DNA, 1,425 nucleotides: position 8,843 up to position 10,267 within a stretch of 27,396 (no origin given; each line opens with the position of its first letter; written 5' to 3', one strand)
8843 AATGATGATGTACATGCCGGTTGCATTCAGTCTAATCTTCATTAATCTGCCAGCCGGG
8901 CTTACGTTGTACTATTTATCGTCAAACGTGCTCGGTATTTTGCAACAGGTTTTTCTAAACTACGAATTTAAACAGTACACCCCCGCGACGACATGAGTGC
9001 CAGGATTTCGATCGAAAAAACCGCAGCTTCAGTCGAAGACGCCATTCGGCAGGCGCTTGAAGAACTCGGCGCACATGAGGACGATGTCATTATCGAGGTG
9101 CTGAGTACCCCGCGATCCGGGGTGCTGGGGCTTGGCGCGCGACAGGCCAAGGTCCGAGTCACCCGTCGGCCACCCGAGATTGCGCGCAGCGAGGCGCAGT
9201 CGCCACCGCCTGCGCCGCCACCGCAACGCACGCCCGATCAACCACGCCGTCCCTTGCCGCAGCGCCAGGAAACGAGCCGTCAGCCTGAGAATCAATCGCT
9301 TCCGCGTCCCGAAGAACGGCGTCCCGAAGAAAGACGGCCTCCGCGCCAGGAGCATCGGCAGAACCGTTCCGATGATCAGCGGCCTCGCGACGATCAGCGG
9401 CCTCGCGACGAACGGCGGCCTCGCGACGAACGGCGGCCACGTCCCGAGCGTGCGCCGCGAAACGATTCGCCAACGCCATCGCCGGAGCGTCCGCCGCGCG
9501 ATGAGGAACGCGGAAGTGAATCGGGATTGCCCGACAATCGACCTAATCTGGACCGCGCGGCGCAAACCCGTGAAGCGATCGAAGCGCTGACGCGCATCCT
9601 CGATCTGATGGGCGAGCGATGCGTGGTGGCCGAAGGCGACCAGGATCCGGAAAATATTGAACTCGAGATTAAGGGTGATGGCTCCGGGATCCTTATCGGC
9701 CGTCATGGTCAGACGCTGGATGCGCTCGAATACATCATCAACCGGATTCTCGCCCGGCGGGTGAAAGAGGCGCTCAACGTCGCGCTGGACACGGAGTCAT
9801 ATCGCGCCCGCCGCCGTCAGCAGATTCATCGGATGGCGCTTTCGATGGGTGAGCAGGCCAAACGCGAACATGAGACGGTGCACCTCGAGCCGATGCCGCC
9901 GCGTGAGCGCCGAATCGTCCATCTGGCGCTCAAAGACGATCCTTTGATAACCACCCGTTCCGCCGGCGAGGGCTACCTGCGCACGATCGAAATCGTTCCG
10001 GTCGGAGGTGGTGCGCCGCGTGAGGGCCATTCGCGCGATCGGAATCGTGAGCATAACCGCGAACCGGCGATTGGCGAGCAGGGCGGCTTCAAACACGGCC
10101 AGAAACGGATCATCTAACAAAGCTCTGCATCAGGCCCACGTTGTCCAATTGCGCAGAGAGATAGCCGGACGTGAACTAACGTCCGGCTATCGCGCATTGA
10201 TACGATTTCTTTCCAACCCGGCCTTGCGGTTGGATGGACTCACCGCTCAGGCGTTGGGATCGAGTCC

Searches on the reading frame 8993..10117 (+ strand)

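Call 59: search_protein_families(library=pfam, proteins=[window:8993-10117:+], max_evalue=0.00001)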
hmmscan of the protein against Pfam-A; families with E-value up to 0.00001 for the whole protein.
window:8993-10117:+ (374 aa): 3 families
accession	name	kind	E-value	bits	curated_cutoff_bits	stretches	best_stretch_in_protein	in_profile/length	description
PF14804.11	Jag_N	-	8.8e-17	61.7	25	1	10-57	2-49/50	Jag N-terminus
PF01424.28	R3H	-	4e-13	49.6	26.8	1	277-333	2-57/60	R3H domain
PF13083.13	KH_KhpA-B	-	4.3e-12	46.2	32.1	1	199-258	8-67/73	KhpA/KhpB, KH domain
